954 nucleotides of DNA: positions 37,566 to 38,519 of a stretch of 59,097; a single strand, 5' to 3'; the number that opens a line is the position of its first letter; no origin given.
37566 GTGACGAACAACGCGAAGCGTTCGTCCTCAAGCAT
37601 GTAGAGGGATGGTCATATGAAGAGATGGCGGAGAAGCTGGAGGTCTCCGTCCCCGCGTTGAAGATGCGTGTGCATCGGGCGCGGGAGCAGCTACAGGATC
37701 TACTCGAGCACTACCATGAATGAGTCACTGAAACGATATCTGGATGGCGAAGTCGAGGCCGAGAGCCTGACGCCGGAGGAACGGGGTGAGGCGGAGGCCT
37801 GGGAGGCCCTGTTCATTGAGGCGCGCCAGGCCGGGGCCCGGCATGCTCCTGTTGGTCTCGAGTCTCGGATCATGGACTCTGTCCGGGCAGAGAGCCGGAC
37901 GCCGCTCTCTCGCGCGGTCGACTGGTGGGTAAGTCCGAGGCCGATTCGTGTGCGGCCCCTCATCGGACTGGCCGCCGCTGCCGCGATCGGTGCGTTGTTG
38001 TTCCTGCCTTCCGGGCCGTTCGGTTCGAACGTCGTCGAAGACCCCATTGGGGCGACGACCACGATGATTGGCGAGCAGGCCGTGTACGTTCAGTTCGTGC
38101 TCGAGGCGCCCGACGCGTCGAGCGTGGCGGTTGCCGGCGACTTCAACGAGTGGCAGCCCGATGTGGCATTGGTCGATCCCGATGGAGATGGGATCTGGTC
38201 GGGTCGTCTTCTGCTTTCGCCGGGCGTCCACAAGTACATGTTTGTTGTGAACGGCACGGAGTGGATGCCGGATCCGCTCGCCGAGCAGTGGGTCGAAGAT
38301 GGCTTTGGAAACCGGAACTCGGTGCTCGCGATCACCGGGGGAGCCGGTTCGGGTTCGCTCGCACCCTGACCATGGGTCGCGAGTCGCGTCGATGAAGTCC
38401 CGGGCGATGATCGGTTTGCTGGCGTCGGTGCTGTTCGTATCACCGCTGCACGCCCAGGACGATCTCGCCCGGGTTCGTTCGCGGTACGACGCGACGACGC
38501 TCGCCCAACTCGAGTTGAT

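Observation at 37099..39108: ECF sigma module whose anti-sigma ends in a glycogen-binding CBM48/AMPK-like domain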

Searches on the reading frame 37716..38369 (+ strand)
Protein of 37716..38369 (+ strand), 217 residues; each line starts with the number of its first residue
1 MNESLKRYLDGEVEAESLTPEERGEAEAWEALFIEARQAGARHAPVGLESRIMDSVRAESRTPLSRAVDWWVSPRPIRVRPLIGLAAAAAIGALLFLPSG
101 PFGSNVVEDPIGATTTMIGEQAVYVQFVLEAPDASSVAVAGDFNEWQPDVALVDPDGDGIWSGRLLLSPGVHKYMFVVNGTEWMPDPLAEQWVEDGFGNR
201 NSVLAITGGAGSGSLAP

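Call 4: search_protein_families(library=pfam, proteins=[window:37716-38369:+], max_evalue=0.01)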
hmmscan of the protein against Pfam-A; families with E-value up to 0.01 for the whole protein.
window:37716-38369:+ (217 aa): 2 families
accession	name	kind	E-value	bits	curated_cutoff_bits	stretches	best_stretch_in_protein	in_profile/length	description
PF16561.11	AMPK1_CBM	-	5.9e-09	36.4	26.8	1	133-207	10-80/85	Glycogen recognition site of AMP-activated protein kinase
PF02922.24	CBM_48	-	7.9e-05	23.4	22.4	1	121-187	10-81/83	Carbohydrate-binding module 48 (Isoamylase N-terminal domain)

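Call 5: find_homologous_proteins(query=window:37716-38369:+)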
Query window:37716-38369:+ (217 aa): 371 proteins with E <= 0.001 among 1301 candidates; the best 120 are listed.
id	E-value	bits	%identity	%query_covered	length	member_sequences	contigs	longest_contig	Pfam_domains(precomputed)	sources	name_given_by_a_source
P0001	2.6e-133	460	95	100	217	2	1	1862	PF02922.25,PF16561.12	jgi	-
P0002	9.1e-125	432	88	100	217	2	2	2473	PF02922.25,PF16561.12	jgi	jgi:hypothetical protein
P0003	3.0e-120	418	88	100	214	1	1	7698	PF16561.12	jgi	-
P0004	7.8e-117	406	83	100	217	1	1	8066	PF02922.25,PF16561.12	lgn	-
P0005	1.2e-113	396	81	100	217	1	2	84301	PF02922.25,PF16561.12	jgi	jgi:hypothetical protein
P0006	3.5e-112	391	81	100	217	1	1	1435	PF02922.25,PF16561.12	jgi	jgi:hypothetical protein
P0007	1.1e-110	386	80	100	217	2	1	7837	PF02922.25,PF16561.12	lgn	-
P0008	2.3e-110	385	79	100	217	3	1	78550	PF16561.12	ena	-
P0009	1.1e-103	363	76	100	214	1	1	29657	PF16561.12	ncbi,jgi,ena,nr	ncbi:MAG: glycogen-binding domain-containing protein [Gemmatimonadota bacterium]|nr:glycogen-binding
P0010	1.7e-102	360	75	100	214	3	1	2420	PF02922.25,PF16561.12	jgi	-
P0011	1.8e-102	360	76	100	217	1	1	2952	PF16561.12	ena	-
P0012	5.1e-102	358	75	100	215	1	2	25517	PF16561.12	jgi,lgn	-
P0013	7.8e-101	354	73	100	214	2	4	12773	PF02922.25,PF16561.12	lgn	-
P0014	2.7e-99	349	74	100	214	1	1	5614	PF16561.12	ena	-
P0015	5.3e-98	345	73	100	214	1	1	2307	PF16561.12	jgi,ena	-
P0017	2.7e-90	320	68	100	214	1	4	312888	PF16561.12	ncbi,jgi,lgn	-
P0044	1.8e-74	268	57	100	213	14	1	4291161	PF02922.25,PF16561.12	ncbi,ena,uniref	ncbi:hypothetical protein [Candidatus Palauibacter sp.]|uniref:hypothetical protein n=1 Tax=Candidat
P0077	9.6e-55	203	50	95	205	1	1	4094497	PF02922.25,PF16561.12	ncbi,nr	ncbi:MAG: glycoside hydrolase family 13 [Gemmatimonadota bacterium]|nr:MAG: glycoside hydrolase fami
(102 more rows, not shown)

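Call 6: search_protein_families(library=ncbifam, proteins=[window:37716-38369:+], max_evalue=0.01)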
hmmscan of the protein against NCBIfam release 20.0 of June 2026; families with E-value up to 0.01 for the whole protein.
window:37716-38369:+ (217 aa): 6 families
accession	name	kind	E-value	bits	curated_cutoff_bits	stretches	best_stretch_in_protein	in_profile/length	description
NF008967.0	PRK12313.1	equivalog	4e-07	28.8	577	1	111-180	27-95/633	1,4-alpha-glucan branching protein GlgB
NF052375.1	antisigma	equivalog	5.4e-05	23.3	100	1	20-140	26-132/217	anti-sigma factor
NF003811.1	PRK05402.1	equivalog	5.8e-05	21.8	741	1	111-179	18-86/619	1,4-alpha-glucan branching protein GlgB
NF009221.0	PRK12568.1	equivalog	0.0002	19.6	1270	1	105-166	136-196/745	1,4-alpha-glucan branching enzyme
TIGR01515.1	branching_enzym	equivalog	0.0027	16.4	463.95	1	124-172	29-75/607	1,4-alpha-glucan branching enzyme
NF041944.1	Xylase_Ferestase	equivalog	0.0098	14.1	1200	0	122-190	368-435/694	bifunctional endo-1,4-beta-xylanase/feruloyl esterase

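Call 9: find_encoding_contigs(protein=P0044, flank=6000, max_places=2)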
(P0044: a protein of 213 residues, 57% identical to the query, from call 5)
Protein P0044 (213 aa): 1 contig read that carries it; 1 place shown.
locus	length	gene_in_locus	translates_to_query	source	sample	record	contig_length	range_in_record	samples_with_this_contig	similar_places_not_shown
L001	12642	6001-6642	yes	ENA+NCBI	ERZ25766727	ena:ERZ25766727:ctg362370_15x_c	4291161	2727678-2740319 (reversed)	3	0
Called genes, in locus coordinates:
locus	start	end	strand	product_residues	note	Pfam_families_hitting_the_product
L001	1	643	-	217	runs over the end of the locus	PF04542:Sigma70_r2, PF08281:Sigma70_r4_2, PF04545:Sigma70_r4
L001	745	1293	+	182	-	-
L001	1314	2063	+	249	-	PF01012:ETF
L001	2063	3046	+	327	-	PF01012:ETF, PF00766:ETF_alpha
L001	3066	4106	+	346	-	PF02625:XdhC_CoxI, PF13478:XdhC_C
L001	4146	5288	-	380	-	PF01168:Ala_racemase_N, PF14031:D-ser_dehydrat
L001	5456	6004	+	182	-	PF07638:Sigma70_ECF (weak), PF04542:Sigma70_r2, PF08281:Sigma70_r4_2, PF04545:Sigma70_r4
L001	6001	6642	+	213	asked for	PF02922:CBM_48 (weak), PF16561:AMPK1_CBM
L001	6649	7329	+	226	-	-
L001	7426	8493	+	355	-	PF00108:Thiolase_N (weak), PF08545:ACP_syn_III, PF08541:ACP_syn_III_C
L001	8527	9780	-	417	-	PF03453:MoeA_N, PF00994:MoCF_biosynth, PF03454:MoeA_C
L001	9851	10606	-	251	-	-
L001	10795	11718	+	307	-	PF06347:SH3_4 (faint), PF08239:SH3_3 (faint)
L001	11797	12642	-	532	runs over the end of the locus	PF07719:TPR_2 (faint)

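Call 10: find_encoding_contigs(protein=P0077, flank=6000, max_places=2)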
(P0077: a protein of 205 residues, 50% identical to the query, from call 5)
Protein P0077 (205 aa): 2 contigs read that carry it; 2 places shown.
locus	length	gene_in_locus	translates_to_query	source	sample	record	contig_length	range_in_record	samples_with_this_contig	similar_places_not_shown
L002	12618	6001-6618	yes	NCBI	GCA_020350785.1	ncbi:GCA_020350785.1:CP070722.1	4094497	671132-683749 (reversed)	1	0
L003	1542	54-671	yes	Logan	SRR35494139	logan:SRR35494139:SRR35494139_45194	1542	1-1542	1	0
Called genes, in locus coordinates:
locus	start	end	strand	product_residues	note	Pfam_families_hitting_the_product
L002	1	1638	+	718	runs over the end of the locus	PF01804:Penicil_amidase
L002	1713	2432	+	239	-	-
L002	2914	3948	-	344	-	-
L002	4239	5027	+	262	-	PF14321:DUF4382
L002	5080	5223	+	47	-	-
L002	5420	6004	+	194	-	PF04542:Sigma70_r2, PF08281:Sigma70_r4_2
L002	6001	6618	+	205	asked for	PF02922:CBM_48 (faint), PF16561:AMPK1_CBM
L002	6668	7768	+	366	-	PF16561:AMPK1_CBM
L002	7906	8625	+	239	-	-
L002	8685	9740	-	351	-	-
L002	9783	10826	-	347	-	-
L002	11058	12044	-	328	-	PF00248:Aldo_ket_red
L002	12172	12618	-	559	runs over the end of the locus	PF04389:Peptidase_M28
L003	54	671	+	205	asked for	PF02922:CBM_48 (faint), PF16561:AMPK1_CBM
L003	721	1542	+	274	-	?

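Call 11: find_encoding_contigs(protein=P0017, flank=6000, max_places=2)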
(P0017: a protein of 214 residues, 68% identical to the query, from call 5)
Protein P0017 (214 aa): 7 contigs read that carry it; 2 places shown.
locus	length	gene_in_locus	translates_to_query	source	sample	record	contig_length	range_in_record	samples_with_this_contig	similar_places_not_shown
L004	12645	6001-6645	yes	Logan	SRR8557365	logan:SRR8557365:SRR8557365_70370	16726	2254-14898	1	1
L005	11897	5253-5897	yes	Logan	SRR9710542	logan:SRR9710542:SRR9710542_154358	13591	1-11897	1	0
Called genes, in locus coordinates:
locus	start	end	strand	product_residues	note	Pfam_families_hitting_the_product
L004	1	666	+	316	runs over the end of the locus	-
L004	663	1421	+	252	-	PF00005:ABC_tran, PF13304:AAA_21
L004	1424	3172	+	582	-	PF16949:ABC_tran_2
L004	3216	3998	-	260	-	-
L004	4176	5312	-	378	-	PF01168:Ala_racemase_N, PF14031:D-ser_dehydrat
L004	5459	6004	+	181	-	PF07638:Sigma70_ECF (weak), PF04542:Sigma70_r2, PF08281:Sigma70_r4_2, PF04545:Sigma70_r4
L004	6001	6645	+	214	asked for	PF16561:AMPK1_CBM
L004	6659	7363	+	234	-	-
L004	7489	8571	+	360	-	PF08545:ACP_syn_III, PF08541:ACP_syn_III_C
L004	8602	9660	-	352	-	PF14870:PSII_BNR (faint), PF25852:DUF6242_C (faint), PF02012:BNR (faint), PF15902:Sortilin-Vps10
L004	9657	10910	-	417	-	PF03453:MoeA_N, PF00994:MoCF_biosynth, PF03454:MoeA_C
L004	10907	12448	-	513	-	PF02113:Peptidase_S13, PF13354:Beta-lactamase2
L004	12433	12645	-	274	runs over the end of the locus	PF13505:OMP_b-brl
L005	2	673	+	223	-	?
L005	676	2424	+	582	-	PF16949:ABC_tran_2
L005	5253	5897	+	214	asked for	PF16561:AMPK1_CBM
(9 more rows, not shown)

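Call 32: search_solved_structures(query=A2, max_evalue=0.01, show_alignments=4)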
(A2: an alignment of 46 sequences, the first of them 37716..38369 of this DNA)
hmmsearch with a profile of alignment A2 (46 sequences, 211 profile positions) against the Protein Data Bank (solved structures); distinct sequences matched with E-value up to 0.01: 19.
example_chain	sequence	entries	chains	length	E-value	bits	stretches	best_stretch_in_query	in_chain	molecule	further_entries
5ot1_A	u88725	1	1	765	7.7e-08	35.3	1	131-206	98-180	Pullulanase type II, GH13 family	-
2qlv_B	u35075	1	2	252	4e-06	29.7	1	133-184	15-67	Protein SIP2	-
8zqa_A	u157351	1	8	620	1e-05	28.4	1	125-183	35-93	1,4-alpha-glucan branching enzyme GlgB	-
2f15_A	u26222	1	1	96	1.3e-05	28.1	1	133-206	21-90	5'-AMP-activated protein kinase, beta-2 subunit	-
6joy_A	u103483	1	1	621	1.4e-05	27.9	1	125-184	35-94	1,4-alpha-glucan branching enzyme GlgB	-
2lu3_A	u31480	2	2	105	1.6e-05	27.7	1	133-206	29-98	5'-AMP-activated protein kinase subunit beta-2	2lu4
4y0g_A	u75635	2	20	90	2.6e-05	27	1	133-187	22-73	5'-AMP-activated protein kinase subunit beta-2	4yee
7jhg_B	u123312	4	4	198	5.4e-05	26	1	133-206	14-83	5'-AMP-activated protein kinase subunit beta-2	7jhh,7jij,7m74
4rer_B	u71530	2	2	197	5.8e-05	25.9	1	133-206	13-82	5'-AMP-activated protein kinase subunit beta-2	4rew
6b2e_B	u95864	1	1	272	9.9e-05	25.1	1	133-205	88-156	5'-AMP-activated protein kinase subunit beta-2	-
21jh_A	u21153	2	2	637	0.00037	23.3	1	124-190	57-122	1,4-alpha-glucan branching enzyme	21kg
1z0m_A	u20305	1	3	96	0.0011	21.7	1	133-206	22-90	5'-AMP-activated protein kinase, beta-1 subunit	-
1z0n_A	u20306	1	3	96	0.0012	21.6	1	133-206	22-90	5'-AMP-activated protein kinase, beta-1 subunit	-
4yef_A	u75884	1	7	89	0.0028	20.4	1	133-204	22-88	5'-AMP-activated protein kinase subunit beta-1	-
4qfg_B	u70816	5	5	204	0.0034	20.1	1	133-206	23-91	5'-AMP-activated protein kinase subunit beta-1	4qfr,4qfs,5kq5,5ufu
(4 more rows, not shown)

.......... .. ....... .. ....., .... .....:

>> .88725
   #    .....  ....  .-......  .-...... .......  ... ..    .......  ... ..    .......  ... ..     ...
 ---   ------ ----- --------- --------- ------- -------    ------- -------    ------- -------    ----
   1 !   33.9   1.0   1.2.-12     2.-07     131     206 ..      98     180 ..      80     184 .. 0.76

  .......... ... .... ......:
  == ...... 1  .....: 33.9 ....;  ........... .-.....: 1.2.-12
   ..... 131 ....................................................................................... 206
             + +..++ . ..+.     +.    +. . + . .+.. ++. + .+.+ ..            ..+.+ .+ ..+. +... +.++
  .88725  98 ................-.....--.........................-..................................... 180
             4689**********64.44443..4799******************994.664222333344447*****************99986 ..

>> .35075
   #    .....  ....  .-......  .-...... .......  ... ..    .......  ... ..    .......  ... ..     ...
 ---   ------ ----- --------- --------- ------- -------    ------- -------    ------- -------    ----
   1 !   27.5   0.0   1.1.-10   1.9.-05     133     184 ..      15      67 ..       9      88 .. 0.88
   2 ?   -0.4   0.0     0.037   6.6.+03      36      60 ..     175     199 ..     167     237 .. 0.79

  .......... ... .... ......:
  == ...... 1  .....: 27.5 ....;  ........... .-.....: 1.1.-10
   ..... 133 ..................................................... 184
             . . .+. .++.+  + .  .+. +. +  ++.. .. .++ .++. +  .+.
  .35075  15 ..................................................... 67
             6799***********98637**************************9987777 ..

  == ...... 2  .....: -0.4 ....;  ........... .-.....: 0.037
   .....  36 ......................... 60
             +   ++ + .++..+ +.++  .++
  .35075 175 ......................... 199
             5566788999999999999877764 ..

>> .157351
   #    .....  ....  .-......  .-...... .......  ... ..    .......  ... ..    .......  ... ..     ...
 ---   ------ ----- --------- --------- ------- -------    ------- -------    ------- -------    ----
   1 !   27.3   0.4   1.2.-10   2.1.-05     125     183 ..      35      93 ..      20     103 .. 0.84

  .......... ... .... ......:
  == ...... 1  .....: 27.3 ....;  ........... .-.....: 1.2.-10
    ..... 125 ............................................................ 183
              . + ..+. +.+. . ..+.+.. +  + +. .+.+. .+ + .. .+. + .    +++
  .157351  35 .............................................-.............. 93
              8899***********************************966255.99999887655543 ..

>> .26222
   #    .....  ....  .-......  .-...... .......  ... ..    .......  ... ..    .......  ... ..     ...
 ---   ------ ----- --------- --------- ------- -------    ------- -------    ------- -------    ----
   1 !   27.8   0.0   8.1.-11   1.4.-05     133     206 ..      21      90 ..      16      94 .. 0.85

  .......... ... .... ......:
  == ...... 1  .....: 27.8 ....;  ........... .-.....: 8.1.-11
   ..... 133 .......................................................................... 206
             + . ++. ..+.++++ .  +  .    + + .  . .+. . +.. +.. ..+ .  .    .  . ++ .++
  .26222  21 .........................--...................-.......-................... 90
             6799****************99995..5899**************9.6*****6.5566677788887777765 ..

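Call 40: predict_structure(alignment_id=A2)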
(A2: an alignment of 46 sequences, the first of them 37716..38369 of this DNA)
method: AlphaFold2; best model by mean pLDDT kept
length: 217 residues; sequences in the alignment: 46
mean_pLDDT: 79.1   pTM: 0.48
mean pLDDT of the five models: 79.1, 77.5, 77.0, 75.2, 74.0
residues with pLDDT >= 90: 108; 70-90: 32; 50-70: 55; < 50: 22
segments of 3 or more residues with pLDDT < 50: 102-106, 111-117, 210-217
pLDDT, mean of each block of 10 residues (from residue 1): 90 95 94 78 63 69 66 63 61 64 46 49 94 98 95 97 95 97 96 92 84 43
secondary structure, 60 per line:
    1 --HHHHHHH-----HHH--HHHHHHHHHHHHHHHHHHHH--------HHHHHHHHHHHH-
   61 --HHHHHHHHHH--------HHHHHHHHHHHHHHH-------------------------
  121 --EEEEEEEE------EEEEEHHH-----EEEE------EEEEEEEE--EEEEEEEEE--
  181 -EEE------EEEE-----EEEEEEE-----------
elements in order: H3-9 H20-39 H48-59 H63-72 H81-95 E123-130 E137-141 E150-153 E160-167 E170-178 E182-184 E191-194 E200-206

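Call 45: fold_search(model_id=the predicted structure, library=pdb)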
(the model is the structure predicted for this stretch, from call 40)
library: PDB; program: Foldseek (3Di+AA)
matches with E <= 10: 1199; with E <= 0.001: 129
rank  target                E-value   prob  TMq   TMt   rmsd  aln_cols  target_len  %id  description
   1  2qlv_E                8.9e-08  1.00  0.35  0.53  11.4        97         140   25  Crystal structure of the heterotrimer core of the S. cerevisiae AMPK homolog SNF1 (released 2007-09-25)
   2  2qlv_B                1.1e-07  1.00  0.35  0.48   2.2        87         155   26  Crystal structure of the heterotrimer core of the S. cerevisiae AMPK homolog SNF1 (released 2007-09-25)
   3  4cff_D                1.6e-07  1.00  0.34  0.43   1.6        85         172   24  Structure of full length human AMPK in complex with a small molecule activator, a thienopyridone derivative (A-769662) (released 2013-12-25)
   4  4cfe_B                1.9e-07  1.00  0.35  0.44   1.3        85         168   24  Structure of full length human AMPK in complex with a small molecule activator, a benzimidazole derivative (991) (released 2013-12-25)
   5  6c9g_B                2.5e-07  1.00  0.36  0.43   1.6        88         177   26  AMP-activated protein kinase bound to pharmacological activator R739 (released 2018-11-28)
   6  4cff_B                2.6e-07  1.00  0.35  0.43   1.5        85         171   24  Structure of full length human AMPK in complex with a small molecule activator, a thienopyridone derivative (A-769662) (released 2013-12-25)
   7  6c9h_B                2.6e-07  1.00  0.36  0.45   1.6        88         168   26  non-phosphorylated AMP-activated protein kinase bound to pharmacological activator R734 (released 2018-11-28)
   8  4cfe_D                3.3e-07  1.00  0.35  0.44   1.4        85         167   25  Structure of full length human AMPK in complex with a small molecule activator, a benzimidazole derivative (991) (released 2013-12-25)
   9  6c9j_B                4.2e-07  1.00  0.36  0.44   1.6        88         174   26  AMP-activated protein kinase bound to pharmacological activator R734 (released 2018-11-28)
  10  5kq5_B                4.2e-07  1.00  0.34  0.46   1.7        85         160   25  AMPK bound to allosteric activator (released 2016-08-17)
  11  1z0m_B                5.4e-07  1.00  0.35  0.88   1.7        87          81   26  the glycogen-binding domain of the AMP-activated protein kinase beta1 subunit (released 2005-10-25)
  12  6c9f_B                5.7e-07  1.00  0.36  0.43   1.6        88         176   26  AMP-activated protein kinase bound to pharmacological activator R734 (released 2018-11-28)
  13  4zhx_D                1.1e-06  1.00  0.34  0.42   1.6        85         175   25  Novel binding site for allosteric activation of AMPK (released 2016-03-09)
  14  8bik_E                1.2e-06  1.00  0.34  0.43   1.5        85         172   25  Crystal structure of human AMPK heterotrimer in complex with allosteric activator C455 (released 2024-05-15)
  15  5ezv_B                1.2e-06  1.00  0.34  0.40   1.6        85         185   25  X-ray crystal structure of AMP-activated protein kinase alpha-2/alpha-1 RIM chimaera (alpha-2(1-347)/alpha-1(349-401)/ (released 2016-03-09)
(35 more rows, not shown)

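Call 68: find_related_loci(query=A2, collection=genome_contigs, flank=3000)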
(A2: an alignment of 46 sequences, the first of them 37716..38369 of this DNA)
Query A2 (217 aa) in genome_contigs; peptide patterns used: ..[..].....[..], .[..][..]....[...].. (x = any residue, [..] = any of these).
599 stretches matched a pattern (row limit reached: there are more); 519 encode a relative of the query (tblastn E <= 1e-3); the best 80 are kept; 80 distinct loci.
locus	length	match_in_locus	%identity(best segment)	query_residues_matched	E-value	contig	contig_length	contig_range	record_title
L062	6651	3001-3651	81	1-217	4e-106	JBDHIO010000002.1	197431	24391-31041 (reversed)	MAG: Gemmatimonadota bacterium isolate BHB10-2_Bin_304 BHB10-2_Bin_304_scaffold_85, whole genome shotgun sequence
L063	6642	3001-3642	76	1-217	4e-99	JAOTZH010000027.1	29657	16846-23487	MAG: Gemmatimonadota bacterium isolate 21_Jan_SF_Bin74 21_Jan_SF_Bin74_scaffold_787_c1, whole genome shotgun sequence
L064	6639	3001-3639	65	1-217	6e-84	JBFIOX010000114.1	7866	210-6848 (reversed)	MAG: Gemmatimonadota bacterium isolate Mix_sand12.2021.10.Z.34 k141_610801_length_7866_cov_10.0000, whole genome shotgun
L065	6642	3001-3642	59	1-217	6e-82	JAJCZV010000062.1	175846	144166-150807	MAG: Gemmatimonadota bacterium isolate OFTM271 OFTM271_61, whole genome shotgun sequence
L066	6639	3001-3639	59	1-217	4e-79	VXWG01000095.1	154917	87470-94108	MAG: Candidatus Palauibacter irciniicola isolate SB0668_bin_12 NODE_30_length_154917_cov_24.957181, whole genome shotgun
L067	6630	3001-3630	61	1-214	2e-77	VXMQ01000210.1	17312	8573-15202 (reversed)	MAG: Candidatus Palauibacter denitrificans isolate SB0661_bin_40 NODE_2551_length_17312_cov_60.782002, whole genome shot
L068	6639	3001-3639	59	1-217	1e-77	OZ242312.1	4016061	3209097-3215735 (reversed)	MAG: Gemmatimonadota bacterium isolate 199b9089-fb52-4512-a5e9-bc908b5c825e genome assembly, chromosome: 1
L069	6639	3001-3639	59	1-217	3e-76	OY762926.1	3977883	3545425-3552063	MAG: Gemmatimonadota bacterium isolate 6e3ee631-f785-49ea-85f7-2f24cfa146af genome assembly, chromosome: 1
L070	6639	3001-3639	59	1-217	3e-76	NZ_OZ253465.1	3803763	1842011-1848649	MAG: Candidatus Palauibacter sp. isolate 5c81fbdf-9277-4adf-92a3-ac9ea19f79ba chromosome 1, complete sequence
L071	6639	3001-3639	59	1-217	6e-76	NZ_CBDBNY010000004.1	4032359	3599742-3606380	MAG: Candidatus Palauibacter sp. isolate 9c20def5-05d6-4f68-ae38-90b01f08d4a3 contig_3, whole genome shotgun sequence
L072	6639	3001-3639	58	1-217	1e-75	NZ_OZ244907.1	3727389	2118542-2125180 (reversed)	MAG: Candidatus Palauibacter sp. isolate c5de0401-b7dc-4d82-98b5-efbda7d568cc chromosome 1, complete sequence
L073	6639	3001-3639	59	1-217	1e-74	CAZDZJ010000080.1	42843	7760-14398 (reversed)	MAG TPA_asm: uncultured Gemmatimonadota bacterium isolate SRP338948_co1_138 genome assembly, contig: k141_396371, whole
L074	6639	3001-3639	58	1-217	1e-73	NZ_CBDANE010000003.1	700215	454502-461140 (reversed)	MAG: Candidatus Palauibacter sp. isolate 86f7a3db-c590-4dc5-8cab-a69d54639cc7 contig_3, whole genome shotgun sequence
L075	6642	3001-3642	55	1-217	1e-76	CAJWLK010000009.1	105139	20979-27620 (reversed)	MAG TPA_asm: uncultured Gemmatimonadetes bacterium isolate ERR599156_bin.217_MetaBAT_v2.12.1_MAG genome assembly, contig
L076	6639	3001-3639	59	1-217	5e-73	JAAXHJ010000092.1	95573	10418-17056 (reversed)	MAG: Candidatus Palauibacter poriticola isolate Plut_88886 unfiltered_Plut_88886_genomic_contig_177489, whole genome sho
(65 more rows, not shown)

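Call 87: search_protein_representatives(alignment_id=A2)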
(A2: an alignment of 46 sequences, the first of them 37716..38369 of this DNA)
Query: 46 sequences, 211 profile positions. Proteins with E-value up to 0.001 (for the whole library): 14212; up to 1e-10: 6104; up to 1e-30: 497. The best 150 are listed.
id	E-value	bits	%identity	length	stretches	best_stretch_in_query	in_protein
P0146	6.2e-152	519.2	-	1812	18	122-195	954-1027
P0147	1.1e-136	469.3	-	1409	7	102-209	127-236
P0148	2.5e-105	366.9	-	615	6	125-202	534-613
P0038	1.9e-88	311.8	-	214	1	1-210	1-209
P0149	1.8e-83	295.5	-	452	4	108-210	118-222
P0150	2.2e-79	282.2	-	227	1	1-206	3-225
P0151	8.1e-78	277.0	-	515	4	115-208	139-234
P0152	1.0e-77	276.7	-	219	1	1-208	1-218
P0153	1.0e-77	276.7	-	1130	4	122-208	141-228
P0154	1.2e-77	276.5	-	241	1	1-208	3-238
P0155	2.8e-76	272.0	-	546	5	112-207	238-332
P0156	5.4e-76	271.1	-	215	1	1-208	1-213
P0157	1.6e-74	266.3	-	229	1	1-209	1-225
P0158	2.2e-74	265.8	-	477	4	131-210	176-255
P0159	6.3e-74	264.3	-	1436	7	116-201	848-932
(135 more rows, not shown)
